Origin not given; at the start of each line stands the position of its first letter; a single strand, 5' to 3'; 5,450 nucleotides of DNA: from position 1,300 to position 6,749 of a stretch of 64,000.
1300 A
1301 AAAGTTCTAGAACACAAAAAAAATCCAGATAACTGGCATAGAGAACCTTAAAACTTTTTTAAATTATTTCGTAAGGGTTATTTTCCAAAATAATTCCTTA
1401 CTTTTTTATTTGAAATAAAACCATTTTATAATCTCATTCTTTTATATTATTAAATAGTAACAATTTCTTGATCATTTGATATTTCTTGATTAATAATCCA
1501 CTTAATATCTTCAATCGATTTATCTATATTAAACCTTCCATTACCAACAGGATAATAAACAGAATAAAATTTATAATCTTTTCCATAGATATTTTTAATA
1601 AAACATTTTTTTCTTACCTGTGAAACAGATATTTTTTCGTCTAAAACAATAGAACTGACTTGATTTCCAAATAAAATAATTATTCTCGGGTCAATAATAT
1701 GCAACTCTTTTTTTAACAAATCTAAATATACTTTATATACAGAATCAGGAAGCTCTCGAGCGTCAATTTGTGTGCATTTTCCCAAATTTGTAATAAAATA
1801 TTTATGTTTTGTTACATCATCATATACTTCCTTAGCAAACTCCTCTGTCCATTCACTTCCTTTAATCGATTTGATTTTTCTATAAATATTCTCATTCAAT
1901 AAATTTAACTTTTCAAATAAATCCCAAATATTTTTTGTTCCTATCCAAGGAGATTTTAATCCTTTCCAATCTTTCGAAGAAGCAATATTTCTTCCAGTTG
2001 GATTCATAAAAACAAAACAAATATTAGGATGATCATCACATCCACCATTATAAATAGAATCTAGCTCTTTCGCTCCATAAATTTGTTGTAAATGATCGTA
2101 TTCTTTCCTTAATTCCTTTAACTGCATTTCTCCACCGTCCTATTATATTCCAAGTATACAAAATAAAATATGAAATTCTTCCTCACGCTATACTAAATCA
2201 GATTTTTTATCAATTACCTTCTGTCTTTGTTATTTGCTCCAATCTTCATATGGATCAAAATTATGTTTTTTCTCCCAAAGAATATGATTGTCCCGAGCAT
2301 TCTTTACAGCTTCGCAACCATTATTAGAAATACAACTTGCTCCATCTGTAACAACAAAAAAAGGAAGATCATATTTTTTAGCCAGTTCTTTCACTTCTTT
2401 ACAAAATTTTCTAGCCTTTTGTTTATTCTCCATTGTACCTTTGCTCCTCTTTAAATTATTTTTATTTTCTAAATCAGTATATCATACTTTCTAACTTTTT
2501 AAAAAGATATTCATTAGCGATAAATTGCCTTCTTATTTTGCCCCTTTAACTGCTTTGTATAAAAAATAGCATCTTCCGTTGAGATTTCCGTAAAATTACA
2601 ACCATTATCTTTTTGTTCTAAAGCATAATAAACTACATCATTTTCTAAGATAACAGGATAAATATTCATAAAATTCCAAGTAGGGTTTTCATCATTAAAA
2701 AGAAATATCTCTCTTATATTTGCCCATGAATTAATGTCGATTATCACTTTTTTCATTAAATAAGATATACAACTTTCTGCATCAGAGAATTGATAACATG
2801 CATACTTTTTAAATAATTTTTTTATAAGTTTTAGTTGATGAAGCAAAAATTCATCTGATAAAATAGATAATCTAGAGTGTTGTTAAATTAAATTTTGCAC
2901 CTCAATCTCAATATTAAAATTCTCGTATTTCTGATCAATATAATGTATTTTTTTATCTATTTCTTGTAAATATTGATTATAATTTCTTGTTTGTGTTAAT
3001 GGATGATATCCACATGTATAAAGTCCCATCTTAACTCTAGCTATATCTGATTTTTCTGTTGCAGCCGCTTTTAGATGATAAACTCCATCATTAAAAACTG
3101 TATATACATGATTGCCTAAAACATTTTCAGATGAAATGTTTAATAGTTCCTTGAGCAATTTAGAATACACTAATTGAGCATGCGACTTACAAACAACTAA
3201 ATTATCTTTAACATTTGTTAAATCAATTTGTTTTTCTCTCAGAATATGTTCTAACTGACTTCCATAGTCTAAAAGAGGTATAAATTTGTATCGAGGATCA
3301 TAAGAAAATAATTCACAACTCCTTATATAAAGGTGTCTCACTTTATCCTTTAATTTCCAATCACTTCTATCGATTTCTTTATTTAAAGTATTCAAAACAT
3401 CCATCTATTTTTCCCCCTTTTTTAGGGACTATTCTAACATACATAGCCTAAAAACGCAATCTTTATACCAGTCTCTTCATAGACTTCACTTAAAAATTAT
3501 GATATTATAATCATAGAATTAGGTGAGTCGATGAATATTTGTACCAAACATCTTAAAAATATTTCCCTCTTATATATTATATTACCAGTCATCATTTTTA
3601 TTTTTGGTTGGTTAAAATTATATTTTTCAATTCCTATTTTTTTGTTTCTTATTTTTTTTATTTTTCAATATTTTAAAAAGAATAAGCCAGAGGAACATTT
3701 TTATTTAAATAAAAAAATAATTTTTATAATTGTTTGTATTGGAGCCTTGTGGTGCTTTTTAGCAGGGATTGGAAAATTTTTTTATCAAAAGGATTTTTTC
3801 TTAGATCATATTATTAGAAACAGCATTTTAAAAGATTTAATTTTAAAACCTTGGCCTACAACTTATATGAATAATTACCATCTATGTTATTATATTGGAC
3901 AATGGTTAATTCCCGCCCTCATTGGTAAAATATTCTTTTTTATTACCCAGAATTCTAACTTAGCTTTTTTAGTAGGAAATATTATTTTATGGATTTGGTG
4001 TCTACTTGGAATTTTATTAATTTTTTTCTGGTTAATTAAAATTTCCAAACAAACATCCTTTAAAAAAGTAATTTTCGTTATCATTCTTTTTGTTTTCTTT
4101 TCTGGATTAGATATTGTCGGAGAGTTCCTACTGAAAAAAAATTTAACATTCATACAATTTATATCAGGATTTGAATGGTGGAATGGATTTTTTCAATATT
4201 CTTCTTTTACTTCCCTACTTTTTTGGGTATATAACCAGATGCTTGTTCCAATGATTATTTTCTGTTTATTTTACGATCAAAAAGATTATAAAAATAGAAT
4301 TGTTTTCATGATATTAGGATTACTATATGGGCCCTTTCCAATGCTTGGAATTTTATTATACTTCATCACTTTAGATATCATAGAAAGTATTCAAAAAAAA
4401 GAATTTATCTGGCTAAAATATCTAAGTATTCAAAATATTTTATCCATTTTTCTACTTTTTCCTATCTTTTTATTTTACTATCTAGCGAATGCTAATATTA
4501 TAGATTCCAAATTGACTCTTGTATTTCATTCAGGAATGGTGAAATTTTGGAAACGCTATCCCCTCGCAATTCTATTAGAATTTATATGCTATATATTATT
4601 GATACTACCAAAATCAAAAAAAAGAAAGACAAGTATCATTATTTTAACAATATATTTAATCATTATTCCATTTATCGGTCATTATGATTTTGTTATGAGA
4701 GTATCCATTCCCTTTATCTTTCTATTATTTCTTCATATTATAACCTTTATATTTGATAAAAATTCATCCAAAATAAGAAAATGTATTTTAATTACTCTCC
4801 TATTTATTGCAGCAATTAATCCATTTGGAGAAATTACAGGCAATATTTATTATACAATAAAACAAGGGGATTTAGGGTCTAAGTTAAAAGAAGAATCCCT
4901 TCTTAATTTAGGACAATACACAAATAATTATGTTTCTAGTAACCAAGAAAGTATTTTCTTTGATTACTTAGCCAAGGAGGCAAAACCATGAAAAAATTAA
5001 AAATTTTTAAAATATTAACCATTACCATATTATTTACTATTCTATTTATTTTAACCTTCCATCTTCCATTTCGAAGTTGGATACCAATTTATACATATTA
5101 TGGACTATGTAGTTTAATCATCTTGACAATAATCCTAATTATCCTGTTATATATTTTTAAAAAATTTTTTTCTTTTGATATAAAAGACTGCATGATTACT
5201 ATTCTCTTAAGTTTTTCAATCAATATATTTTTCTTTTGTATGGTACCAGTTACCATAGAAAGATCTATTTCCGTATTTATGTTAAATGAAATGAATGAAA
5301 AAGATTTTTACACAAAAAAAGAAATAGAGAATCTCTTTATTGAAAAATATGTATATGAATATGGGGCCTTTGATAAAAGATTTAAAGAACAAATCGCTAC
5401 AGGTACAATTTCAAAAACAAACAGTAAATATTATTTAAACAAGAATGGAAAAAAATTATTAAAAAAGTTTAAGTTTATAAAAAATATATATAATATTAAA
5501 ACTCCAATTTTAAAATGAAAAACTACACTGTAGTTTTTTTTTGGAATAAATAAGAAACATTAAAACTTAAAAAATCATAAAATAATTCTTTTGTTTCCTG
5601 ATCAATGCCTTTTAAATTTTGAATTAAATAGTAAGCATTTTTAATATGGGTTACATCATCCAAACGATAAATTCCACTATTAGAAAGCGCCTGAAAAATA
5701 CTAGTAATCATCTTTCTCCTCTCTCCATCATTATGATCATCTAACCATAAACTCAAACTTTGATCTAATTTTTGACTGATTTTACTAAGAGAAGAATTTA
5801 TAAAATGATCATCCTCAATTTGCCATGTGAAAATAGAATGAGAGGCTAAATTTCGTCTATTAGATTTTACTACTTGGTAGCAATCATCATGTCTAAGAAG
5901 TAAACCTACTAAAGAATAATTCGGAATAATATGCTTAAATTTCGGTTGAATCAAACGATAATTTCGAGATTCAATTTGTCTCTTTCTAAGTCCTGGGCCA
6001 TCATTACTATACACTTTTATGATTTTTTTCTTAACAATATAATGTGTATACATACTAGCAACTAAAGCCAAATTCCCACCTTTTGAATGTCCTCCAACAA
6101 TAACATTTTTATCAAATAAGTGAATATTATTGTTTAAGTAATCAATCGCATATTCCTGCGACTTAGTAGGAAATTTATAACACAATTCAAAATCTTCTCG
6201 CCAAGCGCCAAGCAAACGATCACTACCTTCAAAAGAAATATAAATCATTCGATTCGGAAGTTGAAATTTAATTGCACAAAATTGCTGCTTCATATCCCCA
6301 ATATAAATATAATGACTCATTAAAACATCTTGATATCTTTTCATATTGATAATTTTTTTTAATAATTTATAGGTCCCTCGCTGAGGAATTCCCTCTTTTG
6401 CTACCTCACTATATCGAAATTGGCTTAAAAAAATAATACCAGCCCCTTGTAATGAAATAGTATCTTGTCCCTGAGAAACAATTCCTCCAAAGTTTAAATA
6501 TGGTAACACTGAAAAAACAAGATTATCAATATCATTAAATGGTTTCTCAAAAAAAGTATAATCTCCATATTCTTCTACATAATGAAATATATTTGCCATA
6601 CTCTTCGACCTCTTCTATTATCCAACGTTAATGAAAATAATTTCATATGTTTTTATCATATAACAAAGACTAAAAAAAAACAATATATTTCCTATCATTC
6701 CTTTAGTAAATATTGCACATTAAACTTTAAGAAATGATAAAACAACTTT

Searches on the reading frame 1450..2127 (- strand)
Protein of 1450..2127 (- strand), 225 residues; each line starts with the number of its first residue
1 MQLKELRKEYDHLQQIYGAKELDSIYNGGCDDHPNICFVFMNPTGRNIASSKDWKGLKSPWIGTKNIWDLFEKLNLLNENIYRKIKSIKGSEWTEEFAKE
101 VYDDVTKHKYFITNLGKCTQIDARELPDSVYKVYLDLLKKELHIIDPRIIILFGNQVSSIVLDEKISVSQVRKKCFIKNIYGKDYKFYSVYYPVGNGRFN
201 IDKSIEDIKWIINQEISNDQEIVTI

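Call 83: search_protein_families(library=pfam, proteins=[window:1450-2127:-], max_evalue=0.00001)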
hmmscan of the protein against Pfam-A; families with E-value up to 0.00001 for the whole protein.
window:1450-2127:- (225 aa): 1 family
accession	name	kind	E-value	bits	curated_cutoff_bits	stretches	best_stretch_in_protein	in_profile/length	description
PF03167.25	UDG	-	2.6e-06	28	24.3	1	65-167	34-102/141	Uracil DNA glycosylase superfamily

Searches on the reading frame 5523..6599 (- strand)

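Call 83: search_protein_families(library=pfam, proteins=[window:5523-6599:-], max_evalue=0.00001)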
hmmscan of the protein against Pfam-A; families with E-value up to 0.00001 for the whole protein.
window:5523-6599:- (358 aa): 1 family
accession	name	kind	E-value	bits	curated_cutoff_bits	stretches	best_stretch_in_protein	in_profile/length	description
PF11187.14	Mbeg1-like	-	3.9e-61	206.8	21.1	1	85-303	3-224/224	Mbeg1-like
